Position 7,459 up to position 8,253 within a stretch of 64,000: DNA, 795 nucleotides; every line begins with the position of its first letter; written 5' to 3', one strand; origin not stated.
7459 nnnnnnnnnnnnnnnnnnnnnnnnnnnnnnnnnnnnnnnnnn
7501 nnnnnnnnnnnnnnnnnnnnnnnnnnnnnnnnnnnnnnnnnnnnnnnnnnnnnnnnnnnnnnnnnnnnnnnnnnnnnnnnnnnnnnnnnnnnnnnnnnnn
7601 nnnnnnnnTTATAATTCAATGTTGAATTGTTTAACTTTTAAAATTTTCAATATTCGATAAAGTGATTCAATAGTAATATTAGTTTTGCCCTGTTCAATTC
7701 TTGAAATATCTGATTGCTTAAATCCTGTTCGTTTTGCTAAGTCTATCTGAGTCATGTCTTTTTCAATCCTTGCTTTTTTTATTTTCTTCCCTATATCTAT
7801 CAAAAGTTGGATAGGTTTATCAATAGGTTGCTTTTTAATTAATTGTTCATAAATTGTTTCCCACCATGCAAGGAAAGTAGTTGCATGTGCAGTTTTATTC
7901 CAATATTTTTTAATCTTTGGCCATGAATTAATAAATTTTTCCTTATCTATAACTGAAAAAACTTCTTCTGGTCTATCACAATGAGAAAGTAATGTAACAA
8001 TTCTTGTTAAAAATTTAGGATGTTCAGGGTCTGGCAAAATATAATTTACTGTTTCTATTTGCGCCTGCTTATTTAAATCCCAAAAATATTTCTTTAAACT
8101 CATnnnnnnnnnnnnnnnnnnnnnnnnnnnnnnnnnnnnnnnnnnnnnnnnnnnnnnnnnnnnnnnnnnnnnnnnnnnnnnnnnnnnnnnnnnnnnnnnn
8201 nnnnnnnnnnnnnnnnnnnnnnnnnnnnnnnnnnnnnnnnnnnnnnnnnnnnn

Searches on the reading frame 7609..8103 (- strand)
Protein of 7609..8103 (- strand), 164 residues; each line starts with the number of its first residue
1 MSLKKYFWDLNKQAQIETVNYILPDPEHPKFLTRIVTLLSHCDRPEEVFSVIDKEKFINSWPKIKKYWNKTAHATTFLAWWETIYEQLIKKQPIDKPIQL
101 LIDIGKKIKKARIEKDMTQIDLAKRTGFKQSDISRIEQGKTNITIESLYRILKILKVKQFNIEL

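Call 3: search_protein_families(library=pfam, proteins=[window:7609-8103:-], max_evalue=1)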
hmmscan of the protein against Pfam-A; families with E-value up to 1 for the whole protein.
window:7609-8103:- (164 aa): 9 families
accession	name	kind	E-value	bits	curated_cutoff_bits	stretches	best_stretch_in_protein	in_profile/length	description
PF01381.28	HTH_3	-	1.9e-13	50.6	23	1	108-157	1-50/55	Helix-turn-helix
PF12844.13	HTH_19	-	4.9e-10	39.6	30.2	1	105-157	1-53/64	Helix-turn-helix domain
PF13443.12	HTH_26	-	2.1e-08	34.7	22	1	107-157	1-52/63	Cro/C1-type HTH DNA-binding domain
PF13560.12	HTH_31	-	2.8e-06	28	27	1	105-157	3-56/64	Helix-turn-helix domain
PF13744.12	HTH_37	-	0.00052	20.2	27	1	104-153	19-69/80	Helix-turn-helix domain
PF22495.2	HTH_92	-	0.016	14.9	27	1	110-141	2-33/45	RsaL-like HTH domain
PF13413.12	HTH_25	-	0.026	14.8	24.6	1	109-140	3-34/62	Helix-turn-helix domain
PF08655.15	DASH_Ask1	-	0.088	13.2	20.7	1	62-87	32-57/64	DASH complex subunit Ask1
PF13545.12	HTH_Crp_2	-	0.13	12.7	27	0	100-136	6-42/70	Crp-like helix-turn-helix domain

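Call 4: search_protein_families(library=padloc, proteins=[window:7609-8103:-], max_evalue=1)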
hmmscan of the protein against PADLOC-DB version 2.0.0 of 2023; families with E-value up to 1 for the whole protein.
window:7609-8103:- (164 aa): 19 families
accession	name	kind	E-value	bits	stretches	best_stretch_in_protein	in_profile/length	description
PDLC02926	HTH_VI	-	3.4e-11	41.3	1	104-158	2-56/92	-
PDLC03668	Control_protein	-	5.9e-10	37.5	1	101-158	6-63/79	control protein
PDLC04142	capH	-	3.5e-08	32.4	1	104-157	7-60/103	capH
PDLC03665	Control_protein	-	4.7e-08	31.2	1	102-158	7-64/77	control protein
PDLC03954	RmrA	-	1.7e-07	28.5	1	105-159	12-66/380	-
PDLC04760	PDC-M64C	-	4.5e-07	28.2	1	94-162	17-85/93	-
PDLC04762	PDC-M64C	-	6.7e-07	27.3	1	94-157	18-81/97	-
PDLC03944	RmrA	-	1.5e-06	25.5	1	105-156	8-59/384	-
PDLC04758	PDC-M64B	-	2.3e-06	26.1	1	92-163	19-90/123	-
PDLC04775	PDC-M69A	-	3.3e-06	25.6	1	103-158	7-62/113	-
PDLC03947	RmrA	-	7.9e-06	22.9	1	104-157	12-65/383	-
PDLC03951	RmrA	-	9.3e-06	22.8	1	106-159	11-64/400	-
PDLC03952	RmrA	-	2.1e-05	21.5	1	104-156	23-75/395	-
PDLC04757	PDC-M64B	-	4.2e-05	21.5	1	93-156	19-82/128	-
PDLC03949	RmrA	-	0.00035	17.5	1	106-158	5-57/363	-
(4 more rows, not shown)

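Call 5: search_protein_families(library=ncbifam, proteins=[window:7609-8103:-], max_evalue=1)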
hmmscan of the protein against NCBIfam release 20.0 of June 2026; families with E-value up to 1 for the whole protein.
window:7609-8103:- (164 aa): 19 families
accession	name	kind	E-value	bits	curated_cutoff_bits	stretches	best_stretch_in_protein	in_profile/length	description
TIGR03070.1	couple_hipB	subfamily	7.8e-12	45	71.65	1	103-155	2-54/58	type II toxin-antitoxin system Y4mF family antitoxin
NF047948.1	male_kill_WMK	equivalog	9.8e-12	44.9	300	1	101-158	160-217/300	WO male-killing family protein Wmk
NF007271.0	PRK09726.1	equivalog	2.2e-08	34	79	1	94-158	7-67/88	type II toxin-antitoxin system antitoxin HipB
TIGR00270.2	TIGR00270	equivalog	3.1e-08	33.6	110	1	90-158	61-130/159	multiprotein bridging factor aMBF1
NF041951.1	phage_RstR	subfamily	9.3e-08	32.3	80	1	104-157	3-56/108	RstR family transcriptional repressor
NF006015.0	PRK08154.1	subfamily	3.5e-07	29.7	204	1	96-158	23-85/314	anaerobic benzoate catabolism transcriptional regulator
NF007408.0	PRK09943.1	equivalog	7.5e-06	25.6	211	1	103-157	7-61/185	HTH-type transcriptional regulator PuuR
NF041575.1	antitoxPezA_Strep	equivalog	7e-05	22.8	290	1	104-161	2-59/158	type II toxin-antitoxin system antitoxin PezA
TIGR03830.1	CxxCG_CxxCG_HTH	subfamily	0.00024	20.9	61.8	1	104-156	66-117/127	type II TA system antitoxin MqsA family protein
TIGR02980.1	SigBFG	subfamily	0.00043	20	234.35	1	78-138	156-216/227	SigB/SigF/SigG family RNA polymerase sigma factor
NF010465.0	PRK13890.1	equivalog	0.00074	19.6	96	1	113-157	15-59/121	conjugal transfer protein TrbA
NF038310.1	lysogeny_AimR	equivalog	0.00077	18.6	70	1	113-159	6-52/365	AimR family lysis-lysogeny pheromone receptor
TIGR02885.1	spore_sigF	equivalog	0.00094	19.1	321.45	1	87-138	170-221/231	RNA polymerase sporulation sigma factor SigF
NF007257.0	PRK09706.1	subfamily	0.0018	18.1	101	1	104-157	6-59/135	transcriptional repressor DicA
NF004052.0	PRK05572.1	subfamily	0.0032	17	311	1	88-138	190-240/252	SigF/SigG family RNA polymerase sporulation sigma factor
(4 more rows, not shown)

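Call 10: find_homologous_proteins(query=window:7609-8103:-)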
Query window:7609-8103:- (164 aa): 89 proteins with E <= 0.001 among 132 candidates.
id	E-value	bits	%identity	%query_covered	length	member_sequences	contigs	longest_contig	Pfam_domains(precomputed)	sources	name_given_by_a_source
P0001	7.5e-103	359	100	100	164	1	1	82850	PF12844.14,PF01381.29,PF13560.13,PF13443.13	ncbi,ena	-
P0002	1.3e-56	209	53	100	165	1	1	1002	PF12844.14,PF01381.29,PF13560.13,PF13443.13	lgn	-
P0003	1.5e-51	192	58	99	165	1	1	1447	PF12844.14,PF01381.29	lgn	-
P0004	1.9e-51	192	55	100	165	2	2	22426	PF01381.29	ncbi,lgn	-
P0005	2.9e-50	188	56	100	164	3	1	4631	PF13744.13,PF12844.14,PF01381.29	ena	-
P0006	9.5e-48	180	55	100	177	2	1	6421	PF12844.14,PF01381.29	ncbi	-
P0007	1.3e-47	180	54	85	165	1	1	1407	PF13744.13,PF12844.14,PF01381.29,PF08655.16,PF13560.13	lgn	-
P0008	1.8e-47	179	54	87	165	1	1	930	PF13744.13,PF01381.29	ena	-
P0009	1.9e-46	176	50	99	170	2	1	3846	PF12844.14,PF01381.29,PF24250.2,PF13560.13,PF13443.13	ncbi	-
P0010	2.6e-46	175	49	99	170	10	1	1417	PF12844.14,PF01381.29,PF24250.2,PF13560.13,PF13443.13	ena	-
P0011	5.2e-46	174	51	99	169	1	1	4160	PF12844.14,PF01381.29,PF13560.13,PF13443.13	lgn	-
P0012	1.2e-45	173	50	99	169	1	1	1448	PF12844.14,PF01381.29,PF13560.13,PF13443.13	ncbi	-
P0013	1.4e-45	173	51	97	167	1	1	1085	PF13744.13,PF12844.14,PF01381.29,PF24250.2,PF13560.13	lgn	-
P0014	4.2e-45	171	51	99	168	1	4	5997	PF13744.13,PF12844.14,PF01381.29,PF13560.13,PF13443.13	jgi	jgi:DNA-binding Xre family transcriptional regulator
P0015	8.3e-45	170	49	99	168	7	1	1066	PF13744.13,PF12844.14,PF01381.29,PF13560.13,PF13443.13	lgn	-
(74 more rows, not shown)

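Call 14: search_protein_families(library=pfam, alignment_id=A1, max_evalue=1)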
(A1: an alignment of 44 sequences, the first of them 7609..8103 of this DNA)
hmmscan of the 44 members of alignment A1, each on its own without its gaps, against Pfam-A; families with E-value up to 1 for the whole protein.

A. member 1, window:7609-8103:- (164 aa): 9 families
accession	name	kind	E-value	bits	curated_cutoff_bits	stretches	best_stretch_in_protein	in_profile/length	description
PF01381.28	HTH_3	-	1.9e-13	50.6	23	1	108-157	1-50/55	Helix-turn-helix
PF12844.13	HTH_19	-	4.9e-10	39.6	30.2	1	105-157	1-53/64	Helix-turn-helix domain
PF13443.12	HTH_26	-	2.1e-08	34.7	22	1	107-157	1-52/63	Cro/C1-type HTH DNA-binding domain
PF13560.12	HTH_31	-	2.8e-06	28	27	1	105-157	3-56/64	Helix-turn-helix domain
PF13744.12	HTH_37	-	0.00052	20.2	27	1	104-153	19-69/80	Helix-turn-helix domain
PF22495.2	HTH_92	-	0.016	14.9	27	1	110-141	2-33/45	RsaL-like HTH domain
PF13413.12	HTH_25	-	0.026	14.8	24.6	1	109-140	3-34/62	Helix-turn-helix domain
PF08655.15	DASH_Ask1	-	0.088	13.2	20.7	1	62-87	32-57/64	DASH complex subunit Ask1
PF13545.12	HTH_Crp_2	-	0.13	12.7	27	0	100-136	6-42/70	Crp-like helix-turn-helix domain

B. families by the number of members that match (of 44 scanned): 31 families (the first 25 are shown)
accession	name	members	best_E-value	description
PF01381.28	HTH_3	44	1.6e-15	Helix-turn-helix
PF13560.12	HTH_31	44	6.7e-12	Helix-turn-helix domain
PF12844.13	HTH_19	44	4.9e-10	Helix-turn-helix domain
PF13744.12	HTH_37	44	1.7e-07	Helix-turn-helix domain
PF13443.12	HTH_26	43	2.3e-09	Cro/C1-type HTH DNA-binding domain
PF13413.12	HTH_25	39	2.7e-06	Helix-turn-helix domain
PF22495.2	HTH_92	13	0.0017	RsaL-like HTH domain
PF08655.15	DASH_Ask1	8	9.5e-06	DASH complex subunit Ask1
PF04545.22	Sigma70_r4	6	0.00026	Sigma-70, region 4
PF22863.1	TraI_middle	6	0.0017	TraI-like middle domain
PF00157.23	Pou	5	0.0021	Pou domain - N-terminal to homeobox domain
PF13545.12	HTH_Crp_2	5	0.014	Crp-like helix-turn-helix domain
PF15731.11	MqsA_antitoxin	4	0.00044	Antitoxin component of bacterial toxin-antitoxin system, MqsA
PF12802.13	MarR_2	4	0.014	MarR family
PF01371.25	Trp_repressor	3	0.012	Trp repressor protein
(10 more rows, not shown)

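Call 15: find_related_loci(query=A1, collection=genome_contigs, flank=5000)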
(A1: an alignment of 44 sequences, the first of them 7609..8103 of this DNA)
Query A1 (164 aa) in genome_contigs; peptide patterns used: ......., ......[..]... (x = any residue, [..] = any of these).
75 stretches matched a pattern; 54 encode a relative of the query (tblastn E <= 1e-3); 54 distinct loci.
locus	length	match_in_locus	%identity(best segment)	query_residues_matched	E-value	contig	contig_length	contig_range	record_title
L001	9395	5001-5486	57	1-164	3e-57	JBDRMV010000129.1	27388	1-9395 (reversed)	MAG: bacterium isolate MEGAHIT-group-1.849 k141_1380864, whole genome shotgun sequence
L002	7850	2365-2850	55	1-164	6e-57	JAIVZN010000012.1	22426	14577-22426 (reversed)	MAG: Deltaproteobacteria bacterium isolate SFP3_US_06_6 NODE_448_length_22500_cov_3.279802, whole genome shotgun sequenc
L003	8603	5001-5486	55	1-158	2e-54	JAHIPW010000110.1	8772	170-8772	MAG: bacterium isolate KR13_S3.mb.88 KR13_S3.mb.88_k141_388496, whole genome shotgun sequence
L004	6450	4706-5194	55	1-164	5e-53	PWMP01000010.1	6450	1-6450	MAG: Elusimicrobia bacterium isolate CSSed10_282R1 CS-Sed10-C38340, whole genome shotgun sequence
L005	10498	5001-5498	50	1-162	6e-53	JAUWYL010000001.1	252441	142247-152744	MAG: bacterium isolate CSMAG_2709 CSMAG_2709_k141_623547_length_252441_cov_13.5782, whole genome shotgun sequence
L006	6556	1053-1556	49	1-163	6e-52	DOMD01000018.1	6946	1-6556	MAG TPA_asm: Candidatus Omnitrophota bacterium isolate UBA12090 contig_46182, whole genome shotgun sequence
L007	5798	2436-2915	52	5-159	2e-51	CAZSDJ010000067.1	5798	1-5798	MAG TPA_asm: uncultured Planctomycetia bacterium isolate SRP141376_co2_332 genome assembly, contig: NODE_23071_length_57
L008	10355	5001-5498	51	1-162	4e-51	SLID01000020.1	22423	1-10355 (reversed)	MAG: Candidatus Omnitrophota bacterium isolate CSSed165cm_186R1 CSSed16-5cm-5034, whole genome shotgun sequence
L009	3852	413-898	50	5-162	7e-51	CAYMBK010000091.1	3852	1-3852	MAG TPA_asm: uncultured Planctomycetia bacterium isolate SRP067234_co1_283 genome assembly, contig: k99_114470, whole ge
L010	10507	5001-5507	49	1-164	2e-50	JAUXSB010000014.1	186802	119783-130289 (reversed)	MAG: Candidatus Omnitrophota bacterium isolate C12_metabat.bin.33_sub C12_k141_199370, whole genome shotgun sequence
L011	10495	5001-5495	48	2-162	4e-50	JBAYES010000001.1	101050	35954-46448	MAG: Candidatus Omnitrophota bacterium isolate SO_2016_CLC_T2_83 scaffold00033_PH3_Jul20_2016, whole genome shotgun sequ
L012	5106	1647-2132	51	1-164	7e-50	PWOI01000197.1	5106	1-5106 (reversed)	MAG: Elusimicrobia bacterium isolate CSSed10_371m CS-Sed10-C56287, whole genome shotgun sequence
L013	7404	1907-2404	48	2-162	6e-50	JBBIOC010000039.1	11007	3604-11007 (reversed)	MAG: Candidatus Omnitrophota bacterium isolate RVF170221_bin_270 NODE_777_length_11007_cov_4.286888, whole genome shotgu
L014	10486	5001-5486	51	1-164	3e-49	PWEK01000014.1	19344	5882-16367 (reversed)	MAG: Elusimicrobia bacterium isolate T1Sed10_83R1 T1-Sed10-C2408, whole genome shotgun sequence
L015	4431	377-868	47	5-163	4e-49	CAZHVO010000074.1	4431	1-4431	MAG TPA_asm: uncultured Planctomycetia bacterium isolate SRP178699_co2_518 genome assembly, contig: NODE_25713_length_44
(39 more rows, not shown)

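Call 21: search_solved_structures(query=A1, max_evalue=1)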
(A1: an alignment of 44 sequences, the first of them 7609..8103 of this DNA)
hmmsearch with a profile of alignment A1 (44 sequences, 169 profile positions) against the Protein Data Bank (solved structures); distinct sequences matched with E-value up to 1: 110 (the best 60 are shown).
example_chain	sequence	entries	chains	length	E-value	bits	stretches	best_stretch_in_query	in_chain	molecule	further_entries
2b5a_A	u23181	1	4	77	4.7e-12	49.2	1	105-163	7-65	C.BclI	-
4ia8_A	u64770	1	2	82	3.7e-10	43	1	103-165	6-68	Regulatory protein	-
4i6t_A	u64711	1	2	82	3.9e-10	42.9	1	103-165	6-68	Regulatory protein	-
3clc_A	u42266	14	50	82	5.8e-10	42.4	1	103-165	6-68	Regulatory protein | R-M CONTROLLER PROTEIN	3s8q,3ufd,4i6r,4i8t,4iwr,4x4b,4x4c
3g5g_A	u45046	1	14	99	5.9e-10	42.3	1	101-165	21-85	Regulatory protein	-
4i6u_A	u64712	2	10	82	8.4e-10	41.8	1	103-165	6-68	Regulatory protein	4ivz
4fn3_A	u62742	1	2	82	8.7e-10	41.8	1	103-165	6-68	Regulatory protein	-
3fya_A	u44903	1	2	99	1e-09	41.6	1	101-165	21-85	Regulatory protein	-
4f8d_A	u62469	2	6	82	1.1e-09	41.5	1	103-165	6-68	Regulatory protein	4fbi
1y7y_A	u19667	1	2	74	1.1e-09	41.5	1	102-164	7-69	C.AhdI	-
8ezt_A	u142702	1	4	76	1.1e-08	38.3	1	108-163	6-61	HipB(Lp)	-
4yg4_A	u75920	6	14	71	1.1e-08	38.2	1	108-162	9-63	Antitoxin HipB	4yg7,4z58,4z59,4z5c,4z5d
4yg1_A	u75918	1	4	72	1.1e-08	38.2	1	108-162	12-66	Antitoxin HipB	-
4z5h_A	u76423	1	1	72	1.5e-08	37.7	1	108-162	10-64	Antitoxin HipB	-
2wiu_B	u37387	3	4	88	1.9e-08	37.4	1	108-163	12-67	HTH-TYPE TRANSCRIPTIONAL REGULATOR HIPB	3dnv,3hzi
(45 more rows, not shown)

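Call 26: predict_structure(alignment_id=A1)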
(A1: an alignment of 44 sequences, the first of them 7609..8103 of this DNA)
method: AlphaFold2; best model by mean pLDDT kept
length: 164 residues; sequences in the alignment: 44
mean_pLDDT: 89.0   pTM: 0.54
mean pLDDT of the five models: 89.0, 88.3, 88.3, 87.8, 85.9
residues with pLDDT >= 90: 119; 70-90: 35; 50-70: 7; < 50: 3
segments of 3 or more residues with pLDDT < 50: none
pLDDT, mean of each block of 10 residues (from residue 1): 84 93 95 95 92 94 94 83 89 60 92 94 94 91 89 90 75
secondary structure, 60 per line:
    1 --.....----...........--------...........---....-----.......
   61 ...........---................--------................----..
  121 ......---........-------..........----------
elements in order: H3-7 H12-22 H31-41 H45-48 H54-71 H75-90 H99-114 H119-126 H130-137 H145-154

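Call 38: search_protein_families(library=phrogs, proteins=[window:7609-8103:-], max_evalue=1)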
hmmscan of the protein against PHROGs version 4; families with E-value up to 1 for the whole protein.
window:7609-8103:- (164 aa): 47 families (the best 25 are shown)
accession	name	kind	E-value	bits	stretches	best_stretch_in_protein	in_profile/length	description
phrog_8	-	transcription regulation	1.8e-14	54.9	1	59-157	41-130/346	transcriptional regulator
phrog_3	-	transcription regulation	6.8e-13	50.1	1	94-158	79-141/430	transcriptional repressor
phrog_1373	-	transcription regulation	1.5e-12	48.8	1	95-158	59-118/166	transcriptional regulator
phrog_4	-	transcription regulation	2.4e-09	37.7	1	102-158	135-187/400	transcriptional repressor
phrog_2967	-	transcription regulation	7.3e-09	36.5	1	104-158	11-65/225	transcriptional regulator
phrog_2439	-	transcription regulation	4.1e-08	33.5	1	105-158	9-62/367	transcriptional regulator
phrog_2339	-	DNA, RNA and nucleotide metabolism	1.9e-07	32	1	104-155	26-78/98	HTH DNA binding protein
phrog_5823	-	transcription regulation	1.2e-06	29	1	103-158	6-62/404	transcriptional regulator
phrog_9908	-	DNA, RNA and nucleotide metabolism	1.5e-06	28.6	1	96-158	6-68/282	DNA binding protein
phrog_7241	-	transcription regulation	3.3e-06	28.1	1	100-158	58-116/122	transcriptional regulator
phrog_1468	-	transcription regulation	6.6e-06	26.7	1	103-140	7-44/67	transcriptional repressor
phrog_2328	-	transcription regulation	1.2e-05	26.2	1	103-157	15-69/128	transcriptional repressor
phrog_1124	-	transcription regulation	2.9e-05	24.7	1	105-163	6-67/177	transcriptional regulator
phrog_6831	-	transcription regulation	3.2e-05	24.8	1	111-154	13-57/68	transcriptional regulator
phrog_1728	-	transcription regulation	0.00011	22.3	1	106-158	6-58/380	transcriptional regulator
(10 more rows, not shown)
